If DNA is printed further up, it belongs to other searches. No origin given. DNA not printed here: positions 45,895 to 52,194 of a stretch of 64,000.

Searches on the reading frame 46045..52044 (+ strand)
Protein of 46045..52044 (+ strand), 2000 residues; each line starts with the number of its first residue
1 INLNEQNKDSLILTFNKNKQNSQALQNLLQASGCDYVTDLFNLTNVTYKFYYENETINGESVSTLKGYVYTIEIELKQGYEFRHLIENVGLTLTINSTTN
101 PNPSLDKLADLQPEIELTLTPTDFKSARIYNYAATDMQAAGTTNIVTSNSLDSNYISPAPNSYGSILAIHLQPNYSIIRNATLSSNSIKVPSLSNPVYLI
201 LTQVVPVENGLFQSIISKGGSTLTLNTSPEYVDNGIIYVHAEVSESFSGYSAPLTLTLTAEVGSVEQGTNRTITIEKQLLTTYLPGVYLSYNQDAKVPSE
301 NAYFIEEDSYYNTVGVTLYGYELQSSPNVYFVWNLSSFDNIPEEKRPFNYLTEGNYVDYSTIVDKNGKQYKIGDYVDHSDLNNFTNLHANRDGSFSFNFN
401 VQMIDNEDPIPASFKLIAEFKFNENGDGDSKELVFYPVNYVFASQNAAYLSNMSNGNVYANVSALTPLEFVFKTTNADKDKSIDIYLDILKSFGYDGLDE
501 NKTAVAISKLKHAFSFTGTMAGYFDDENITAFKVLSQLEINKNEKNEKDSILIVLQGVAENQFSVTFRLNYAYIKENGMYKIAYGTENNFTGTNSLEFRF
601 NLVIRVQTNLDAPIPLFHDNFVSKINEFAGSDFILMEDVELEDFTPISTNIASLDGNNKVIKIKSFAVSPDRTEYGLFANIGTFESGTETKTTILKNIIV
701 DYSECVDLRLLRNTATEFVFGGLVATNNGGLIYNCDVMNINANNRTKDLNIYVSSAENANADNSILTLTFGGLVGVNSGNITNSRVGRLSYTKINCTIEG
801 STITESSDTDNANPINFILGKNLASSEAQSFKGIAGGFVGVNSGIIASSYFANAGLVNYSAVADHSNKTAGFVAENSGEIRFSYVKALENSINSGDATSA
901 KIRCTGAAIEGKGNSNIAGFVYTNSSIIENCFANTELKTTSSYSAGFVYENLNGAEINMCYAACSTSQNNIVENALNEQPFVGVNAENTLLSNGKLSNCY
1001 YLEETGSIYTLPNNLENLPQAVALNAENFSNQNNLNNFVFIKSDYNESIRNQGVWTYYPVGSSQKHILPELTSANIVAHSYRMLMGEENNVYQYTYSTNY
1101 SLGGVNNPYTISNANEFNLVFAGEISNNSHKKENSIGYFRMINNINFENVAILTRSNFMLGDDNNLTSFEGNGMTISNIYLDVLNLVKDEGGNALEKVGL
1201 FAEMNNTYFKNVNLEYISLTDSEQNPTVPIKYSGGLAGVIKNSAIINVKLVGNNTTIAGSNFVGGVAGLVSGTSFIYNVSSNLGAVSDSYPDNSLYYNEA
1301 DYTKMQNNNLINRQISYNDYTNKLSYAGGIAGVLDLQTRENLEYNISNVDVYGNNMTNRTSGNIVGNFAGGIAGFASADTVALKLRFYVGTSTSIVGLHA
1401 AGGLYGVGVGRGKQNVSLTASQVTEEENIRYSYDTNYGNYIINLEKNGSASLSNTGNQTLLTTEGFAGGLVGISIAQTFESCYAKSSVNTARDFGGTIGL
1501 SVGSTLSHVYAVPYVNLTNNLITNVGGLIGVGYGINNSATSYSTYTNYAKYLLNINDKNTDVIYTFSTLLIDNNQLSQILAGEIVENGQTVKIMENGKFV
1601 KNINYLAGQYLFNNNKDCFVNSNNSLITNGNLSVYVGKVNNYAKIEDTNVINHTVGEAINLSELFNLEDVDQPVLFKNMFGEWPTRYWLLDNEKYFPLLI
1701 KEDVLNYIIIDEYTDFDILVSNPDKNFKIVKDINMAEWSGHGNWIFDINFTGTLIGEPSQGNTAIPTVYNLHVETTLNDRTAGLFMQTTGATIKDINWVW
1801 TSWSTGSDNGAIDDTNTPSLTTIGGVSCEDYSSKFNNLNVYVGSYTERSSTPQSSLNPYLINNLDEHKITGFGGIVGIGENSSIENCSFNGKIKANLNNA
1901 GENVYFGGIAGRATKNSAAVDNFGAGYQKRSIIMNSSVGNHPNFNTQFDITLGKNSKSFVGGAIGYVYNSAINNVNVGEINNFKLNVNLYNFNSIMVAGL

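Call 66: search_protein_families(library=pfam, proteins=[window:46045-52044:+], max_evalue=0.1)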
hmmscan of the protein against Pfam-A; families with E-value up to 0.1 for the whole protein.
window:46045-52044:+ (2000 aa): 1 family
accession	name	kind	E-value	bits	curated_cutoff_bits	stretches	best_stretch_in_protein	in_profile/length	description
PF07581.17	Glug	-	0.0022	18.7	20.5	1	1872-1893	5-27/28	The GLUG motif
